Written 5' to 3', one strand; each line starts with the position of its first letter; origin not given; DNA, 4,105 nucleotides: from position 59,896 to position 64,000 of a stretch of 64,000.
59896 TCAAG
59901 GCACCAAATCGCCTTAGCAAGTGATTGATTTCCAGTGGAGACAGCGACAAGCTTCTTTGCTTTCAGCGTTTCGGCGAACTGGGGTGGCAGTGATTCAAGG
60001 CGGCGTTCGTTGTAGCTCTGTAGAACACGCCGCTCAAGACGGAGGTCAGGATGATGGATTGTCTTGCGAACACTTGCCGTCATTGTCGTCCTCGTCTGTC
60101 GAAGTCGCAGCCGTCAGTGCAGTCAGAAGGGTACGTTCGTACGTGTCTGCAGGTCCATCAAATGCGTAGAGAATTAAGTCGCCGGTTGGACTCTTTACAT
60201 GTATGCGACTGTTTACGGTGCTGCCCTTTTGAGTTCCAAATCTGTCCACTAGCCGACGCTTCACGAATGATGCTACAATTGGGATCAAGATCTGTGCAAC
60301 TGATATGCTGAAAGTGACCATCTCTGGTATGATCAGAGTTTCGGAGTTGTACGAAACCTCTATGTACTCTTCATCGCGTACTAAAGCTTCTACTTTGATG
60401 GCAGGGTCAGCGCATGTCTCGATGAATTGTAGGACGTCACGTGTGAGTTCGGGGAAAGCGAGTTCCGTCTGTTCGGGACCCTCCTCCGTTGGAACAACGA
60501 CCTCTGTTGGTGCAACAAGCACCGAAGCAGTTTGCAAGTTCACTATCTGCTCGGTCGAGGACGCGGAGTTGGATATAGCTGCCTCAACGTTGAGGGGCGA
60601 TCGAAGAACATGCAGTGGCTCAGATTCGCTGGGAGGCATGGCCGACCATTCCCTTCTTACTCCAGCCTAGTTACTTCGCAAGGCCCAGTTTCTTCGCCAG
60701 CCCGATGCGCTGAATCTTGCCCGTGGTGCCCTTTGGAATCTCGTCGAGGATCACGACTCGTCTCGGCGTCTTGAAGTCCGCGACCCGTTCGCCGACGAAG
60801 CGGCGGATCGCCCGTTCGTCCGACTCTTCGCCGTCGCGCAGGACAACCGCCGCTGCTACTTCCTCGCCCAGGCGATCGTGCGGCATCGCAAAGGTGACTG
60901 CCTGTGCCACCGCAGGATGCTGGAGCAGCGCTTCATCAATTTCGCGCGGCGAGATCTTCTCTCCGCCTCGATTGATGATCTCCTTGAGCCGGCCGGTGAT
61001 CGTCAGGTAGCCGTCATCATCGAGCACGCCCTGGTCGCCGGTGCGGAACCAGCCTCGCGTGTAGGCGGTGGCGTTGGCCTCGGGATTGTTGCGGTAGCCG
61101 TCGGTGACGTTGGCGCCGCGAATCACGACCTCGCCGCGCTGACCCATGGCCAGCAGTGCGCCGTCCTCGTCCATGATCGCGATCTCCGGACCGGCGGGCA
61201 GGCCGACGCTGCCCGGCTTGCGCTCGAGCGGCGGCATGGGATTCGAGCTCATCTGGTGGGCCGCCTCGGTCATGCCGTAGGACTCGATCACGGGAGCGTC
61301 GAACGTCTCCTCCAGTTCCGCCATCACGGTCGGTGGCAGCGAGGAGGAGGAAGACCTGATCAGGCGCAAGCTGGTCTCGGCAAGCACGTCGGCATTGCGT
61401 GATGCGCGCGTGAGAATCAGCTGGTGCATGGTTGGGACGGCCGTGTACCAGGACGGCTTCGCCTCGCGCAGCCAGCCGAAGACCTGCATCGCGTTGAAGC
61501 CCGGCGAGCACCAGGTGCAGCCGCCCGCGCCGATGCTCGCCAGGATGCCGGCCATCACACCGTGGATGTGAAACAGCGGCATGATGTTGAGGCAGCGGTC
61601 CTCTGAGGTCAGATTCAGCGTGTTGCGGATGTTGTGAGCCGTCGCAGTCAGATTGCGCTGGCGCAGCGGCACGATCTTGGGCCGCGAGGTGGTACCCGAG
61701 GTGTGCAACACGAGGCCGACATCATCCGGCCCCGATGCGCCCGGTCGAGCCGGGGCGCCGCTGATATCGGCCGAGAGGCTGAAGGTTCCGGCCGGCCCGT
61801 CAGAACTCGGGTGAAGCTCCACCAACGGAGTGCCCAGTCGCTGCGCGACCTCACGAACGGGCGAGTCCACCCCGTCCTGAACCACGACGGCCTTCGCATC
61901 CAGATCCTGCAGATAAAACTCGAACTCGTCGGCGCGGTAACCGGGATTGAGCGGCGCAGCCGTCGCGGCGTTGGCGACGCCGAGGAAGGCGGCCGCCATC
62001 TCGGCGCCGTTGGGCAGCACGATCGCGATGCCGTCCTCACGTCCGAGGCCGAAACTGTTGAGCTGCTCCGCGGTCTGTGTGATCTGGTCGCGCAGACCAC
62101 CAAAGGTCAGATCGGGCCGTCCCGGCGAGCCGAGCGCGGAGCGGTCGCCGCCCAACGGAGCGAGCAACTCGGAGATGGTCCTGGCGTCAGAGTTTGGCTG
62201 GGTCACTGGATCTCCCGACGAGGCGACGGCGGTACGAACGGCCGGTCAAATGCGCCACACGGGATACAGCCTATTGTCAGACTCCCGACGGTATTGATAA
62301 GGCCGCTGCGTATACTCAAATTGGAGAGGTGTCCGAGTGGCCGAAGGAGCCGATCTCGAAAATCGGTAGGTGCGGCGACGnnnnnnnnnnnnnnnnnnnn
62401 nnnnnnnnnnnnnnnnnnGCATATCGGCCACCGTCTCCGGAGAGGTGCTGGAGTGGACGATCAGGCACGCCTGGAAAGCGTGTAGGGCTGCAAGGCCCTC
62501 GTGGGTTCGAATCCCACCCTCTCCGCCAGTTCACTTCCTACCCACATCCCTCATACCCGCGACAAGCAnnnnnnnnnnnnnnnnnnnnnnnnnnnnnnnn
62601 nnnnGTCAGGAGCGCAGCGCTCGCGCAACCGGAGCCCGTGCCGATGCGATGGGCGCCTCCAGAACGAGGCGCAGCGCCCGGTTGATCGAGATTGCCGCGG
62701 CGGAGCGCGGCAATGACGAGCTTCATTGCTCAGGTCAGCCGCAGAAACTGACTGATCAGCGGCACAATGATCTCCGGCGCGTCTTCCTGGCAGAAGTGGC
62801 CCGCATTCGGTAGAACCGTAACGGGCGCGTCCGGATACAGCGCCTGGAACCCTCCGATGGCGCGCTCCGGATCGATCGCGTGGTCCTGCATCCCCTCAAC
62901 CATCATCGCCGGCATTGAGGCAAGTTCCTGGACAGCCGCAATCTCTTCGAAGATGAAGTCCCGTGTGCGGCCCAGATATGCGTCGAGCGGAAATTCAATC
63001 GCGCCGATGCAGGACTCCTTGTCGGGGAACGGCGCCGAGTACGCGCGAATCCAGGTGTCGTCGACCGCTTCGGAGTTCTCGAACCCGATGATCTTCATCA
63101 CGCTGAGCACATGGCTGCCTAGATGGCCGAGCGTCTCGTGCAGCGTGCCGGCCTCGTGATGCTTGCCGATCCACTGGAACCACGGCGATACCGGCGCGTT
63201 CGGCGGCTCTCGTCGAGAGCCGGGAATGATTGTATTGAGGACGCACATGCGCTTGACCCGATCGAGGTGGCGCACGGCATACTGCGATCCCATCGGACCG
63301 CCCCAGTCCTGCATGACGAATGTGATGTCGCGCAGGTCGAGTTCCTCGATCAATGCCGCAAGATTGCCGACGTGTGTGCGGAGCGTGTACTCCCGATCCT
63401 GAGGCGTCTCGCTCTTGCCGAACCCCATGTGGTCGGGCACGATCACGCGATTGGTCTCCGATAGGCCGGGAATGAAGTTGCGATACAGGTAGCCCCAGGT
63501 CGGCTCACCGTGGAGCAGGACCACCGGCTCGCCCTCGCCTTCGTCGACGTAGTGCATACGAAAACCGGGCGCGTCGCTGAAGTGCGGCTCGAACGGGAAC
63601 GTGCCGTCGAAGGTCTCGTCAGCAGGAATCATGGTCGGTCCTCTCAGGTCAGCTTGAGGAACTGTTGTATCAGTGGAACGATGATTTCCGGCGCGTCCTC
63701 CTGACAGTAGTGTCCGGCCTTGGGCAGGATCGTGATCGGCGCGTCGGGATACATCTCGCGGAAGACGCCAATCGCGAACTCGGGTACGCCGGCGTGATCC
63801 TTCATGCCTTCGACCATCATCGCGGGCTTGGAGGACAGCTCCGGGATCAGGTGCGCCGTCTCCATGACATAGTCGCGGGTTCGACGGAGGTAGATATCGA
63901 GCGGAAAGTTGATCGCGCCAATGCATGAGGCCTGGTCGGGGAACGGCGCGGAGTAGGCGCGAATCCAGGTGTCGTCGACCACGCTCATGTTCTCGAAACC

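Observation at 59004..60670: Low-GC ~1.7-kb island with two overlapping, translationally coupled unknown genes (one with SEC-C-like Cys motif)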

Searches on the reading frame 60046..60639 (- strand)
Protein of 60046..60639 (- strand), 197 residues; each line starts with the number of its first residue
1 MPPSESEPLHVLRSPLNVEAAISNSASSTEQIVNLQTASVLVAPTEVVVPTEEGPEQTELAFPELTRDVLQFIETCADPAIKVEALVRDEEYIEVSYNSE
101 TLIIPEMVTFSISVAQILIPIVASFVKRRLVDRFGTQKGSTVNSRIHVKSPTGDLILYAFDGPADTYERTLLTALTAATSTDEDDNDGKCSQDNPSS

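Call 3: search_protein_families(library=pfam, proteins=[window:60046-60639:-], max_evalue=1)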
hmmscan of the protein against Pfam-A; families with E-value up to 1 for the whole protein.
window:60046-60639:- (197 aa): 0 families

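Call 4: search_protein_families(library=padloc, proteins=[window:60046-60639:-], max_evalue=1)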
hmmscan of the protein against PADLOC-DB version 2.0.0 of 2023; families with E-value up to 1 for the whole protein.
window:60046-60639:- (197 aa): 0 families

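Call 5: search_protein_families(library=ncbifam, proteins=[window:60046-60639:-], max_evalue=1)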
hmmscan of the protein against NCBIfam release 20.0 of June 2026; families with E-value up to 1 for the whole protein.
window:60046-60639:- (197 aa): 0 families

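Call 6: search_protein_families(library=phrogs, proteins=[window:60046-60639:-], max_evalue=1)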
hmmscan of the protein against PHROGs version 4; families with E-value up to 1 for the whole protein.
window:60046-60639:- (197 aa): 0 families

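Call 8: find_homologous_proteins(query=window:60046-60639:-)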
Query window:60046-60639:- (197 aa): 1 proteins with E <= 0.001 among 199 candidates.
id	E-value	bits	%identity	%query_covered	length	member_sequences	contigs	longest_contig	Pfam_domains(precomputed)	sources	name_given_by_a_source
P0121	2.3e-119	414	100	100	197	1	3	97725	-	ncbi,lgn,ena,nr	ncbi:MAG: hypothetical protein F4Y35_03325 [Chloroflexi bacterium]|nr:hypothetical protein [Chlorofl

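Call 26: find_homologous_proteins(query=A2)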
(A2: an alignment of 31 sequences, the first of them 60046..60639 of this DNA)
Query A2 (31 sequences) (197 aa, profile of the alignment): 5 proteins with E <= 0.001 among 6333 candidates.
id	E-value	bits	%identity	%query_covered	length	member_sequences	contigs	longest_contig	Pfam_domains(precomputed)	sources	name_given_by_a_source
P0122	5.5e-45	171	19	71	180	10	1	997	-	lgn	-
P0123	2.7e-44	168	20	69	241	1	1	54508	PF21826.2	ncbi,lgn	ncbi:MAG: hypothetical protein AAGD25_17105 [Cyanobacteria bacterium P01_F01_bin.150]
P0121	1.2e-42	163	100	100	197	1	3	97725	-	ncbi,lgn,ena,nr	ncbi:MAG: hypothetical protein F4Y35_03325 [Chloroflexi bacterium]|nr:hypothetical protein [Chlorofl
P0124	4.8e-37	145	20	65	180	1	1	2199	-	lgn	-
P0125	1.5e-33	133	23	61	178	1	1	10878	-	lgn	-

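Call 31: search_protein_families(library=pfam, proteins=[P0123, P0122], max_evalue=0.1)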
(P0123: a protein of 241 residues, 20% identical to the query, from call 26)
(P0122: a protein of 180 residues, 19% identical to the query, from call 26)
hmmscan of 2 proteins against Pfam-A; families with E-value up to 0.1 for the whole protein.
P0123 (241 aa): 1 family
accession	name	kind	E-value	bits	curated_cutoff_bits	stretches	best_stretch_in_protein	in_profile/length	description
PF21826.1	DUF6887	-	1.6e-14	54.3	24.2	1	4-55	3-56/62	Family of unknown function (DUF6887)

P0122 (180 aa): 0 families

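Call 35: predict_structure(alignment_id=A3)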
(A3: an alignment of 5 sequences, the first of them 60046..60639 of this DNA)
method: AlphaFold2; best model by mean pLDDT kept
length: 197 residues; sequences in the alignment: 5
mean_pLDDT: 38.4   pTM: 0.32
mean pLDDT of the five models: 38.4, 38.4, 36.6, 36.5, 35.9
residues with pLDDT >= 90: 0; 70-90: 4; 50-70: 46; < 50: 147
segments of 3 or more residues with pLDDT < 50: 1-121, 133-135, 151-153, 181-197
pLDDT, mean of each block of 10 residues (from residue 1): 30 23 22 24 30 33 41 38 28 22 28 38 53 53 53 53 68 63 34 33
secondary structure, 60 per line:
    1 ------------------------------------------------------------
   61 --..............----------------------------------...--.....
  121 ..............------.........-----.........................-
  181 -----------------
elements in order: H63-76 E111-113 H116-134 E141-149 E155-163 H164-179

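Call 36: search_solved_structures(query=A2, max_evalue=10)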
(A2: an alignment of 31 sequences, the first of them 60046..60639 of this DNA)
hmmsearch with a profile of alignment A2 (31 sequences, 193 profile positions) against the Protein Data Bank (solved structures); distinct sequences matched with E-value up to 10: 0.

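Call 40: search_protein_representatives(alignment_id=A3)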
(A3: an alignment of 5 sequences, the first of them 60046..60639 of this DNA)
Query: 5 sequences, 194 profile positions. Proteins with E-value up to 0.001 (for the whole library): 752; up to 1e-10: 541; up to 1e-30: 11. The best 150 are listed.
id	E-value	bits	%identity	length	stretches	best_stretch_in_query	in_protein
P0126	3.0e-59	216.1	-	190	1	14-184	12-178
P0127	2.4e-42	160.9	-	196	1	49-185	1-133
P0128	2.3e-37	144.7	-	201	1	21-186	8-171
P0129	3.4e-36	140.9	-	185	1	31-181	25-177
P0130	4.4e-36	140.5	-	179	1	21-187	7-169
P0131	7.2e-36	139.8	-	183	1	18-193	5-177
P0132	1.9e-35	138.4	-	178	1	16-185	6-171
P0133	5.5e-35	136.9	-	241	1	20-185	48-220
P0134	2.1e-33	131.8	-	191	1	11-182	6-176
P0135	2.5e-32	128.3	-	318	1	16-184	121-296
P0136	6.7e-31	123.6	-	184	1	20-186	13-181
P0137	1.8e-30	122.2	-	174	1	14-169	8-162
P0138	2.3e-30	121.8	-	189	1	18-192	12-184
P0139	2.9e-30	121.5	-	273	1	20-180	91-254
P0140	1.3e-29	119.4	-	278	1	21-182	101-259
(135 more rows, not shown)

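Call 74: search_protein_families(library=pfam, alignment_id=A5, max_evalue=0.001)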
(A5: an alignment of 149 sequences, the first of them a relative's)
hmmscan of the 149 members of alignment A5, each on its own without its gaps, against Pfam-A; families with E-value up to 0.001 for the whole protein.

A. member 1, P0121 (197 aa): 0 families

B. families by the number of members that match (of 149 scanned): 5 families
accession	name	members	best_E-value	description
PF10387.14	DUF2442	1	6.1e-13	Protein of unknown function (DUF2442)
PF12441.14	CopG_antitoxin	1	7.3e-08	CopG antitoxin of type II toxin-antitoxin system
PF01381.28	HTH_3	1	7.1e-05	Helix-turn-helix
PF13936.12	HTH_38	1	0.00022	Helix-turn-helix domain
PF20432.4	Xre-like-HTH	1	0.00096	Antitoxin Xre-like helix-turn-helix domain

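Call 75: search_solved_structures(query=A5, max_evalue=10)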
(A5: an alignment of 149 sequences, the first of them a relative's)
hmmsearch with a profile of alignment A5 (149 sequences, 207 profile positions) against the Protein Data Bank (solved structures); distinct sequences matched with E-value up to 10: 7.
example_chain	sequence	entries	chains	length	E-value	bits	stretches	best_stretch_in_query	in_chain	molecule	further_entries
2kv5_A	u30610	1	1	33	0.43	12.7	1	108-134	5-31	Putative uncharacterized protein RNAI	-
6fkr_1t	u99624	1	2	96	1.2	11.3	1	126-188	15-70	30S ribosomal protein S20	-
4zer_1t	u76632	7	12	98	1.2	11.3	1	126-188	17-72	30S ribosomal protein S20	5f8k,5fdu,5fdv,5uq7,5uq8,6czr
4gkj_T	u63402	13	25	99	1.2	11.3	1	126-188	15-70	30S ribosomal protein S20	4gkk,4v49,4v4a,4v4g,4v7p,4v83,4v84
4jv5_T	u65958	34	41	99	1.3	11.2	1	126-188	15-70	30S ribosomal protein 20 | 30S ribosomal protein S20 | RIBOSOMAL PROTEIN S20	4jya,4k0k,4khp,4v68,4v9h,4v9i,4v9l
5iwa_T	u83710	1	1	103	1.4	11.1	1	126-188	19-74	30S ribosomal protein S20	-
7zhe_A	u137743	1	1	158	2.1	10.5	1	149-178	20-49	Transcription activator effector binding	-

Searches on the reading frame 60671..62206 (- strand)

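Call 114: search_protein_families(library=pfam, proteins=[window:60671-62206:-], max_evalue=0.00001)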
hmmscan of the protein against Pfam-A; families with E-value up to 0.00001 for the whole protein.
window:60671-62206:- (511 aa): 2 families
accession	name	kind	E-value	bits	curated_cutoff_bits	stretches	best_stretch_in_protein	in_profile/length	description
PF00501.34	AMP-binding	-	6.6e-69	233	29.9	1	21-371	10-383/384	AMP-binding enzyme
PF13193.12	AMP-binding_C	-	3.8e-17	63.4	24.5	1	422-497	1-76/76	AMP-binding enzyme C-terminal domain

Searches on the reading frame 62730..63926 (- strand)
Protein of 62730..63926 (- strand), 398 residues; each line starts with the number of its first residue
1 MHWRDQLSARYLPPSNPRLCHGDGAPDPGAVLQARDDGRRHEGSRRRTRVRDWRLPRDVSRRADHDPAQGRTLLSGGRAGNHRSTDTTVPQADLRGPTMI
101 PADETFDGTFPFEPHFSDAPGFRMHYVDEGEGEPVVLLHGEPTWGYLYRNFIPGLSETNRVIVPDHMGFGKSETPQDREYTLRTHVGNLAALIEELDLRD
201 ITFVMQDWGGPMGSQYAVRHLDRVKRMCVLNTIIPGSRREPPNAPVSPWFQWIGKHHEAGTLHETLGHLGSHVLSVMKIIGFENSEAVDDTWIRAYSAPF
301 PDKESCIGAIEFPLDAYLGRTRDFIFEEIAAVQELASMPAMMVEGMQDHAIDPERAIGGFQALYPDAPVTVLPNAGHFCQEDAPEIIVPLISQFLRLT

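Call 114: search_protein_families(library=pfam, proteins=[window:62730-63926:-], max_evalue=0.00001)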
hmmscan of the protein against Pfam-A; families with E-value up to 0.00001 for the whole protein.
window:62730-63926:- (398 aa): 2 families
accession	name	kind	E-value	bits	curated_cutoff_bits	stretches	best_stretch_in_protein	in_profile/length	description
PF00561.26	Abhydrolase_1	-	2.2e-26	93.5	25.8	1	134-384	2-245/245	alpha/beta hydrolase fold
PF12697.13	Abhydrolase_6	-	7.3e-14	53.4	26.3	1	135-387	1-214/217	Alpha/beta hydrolase family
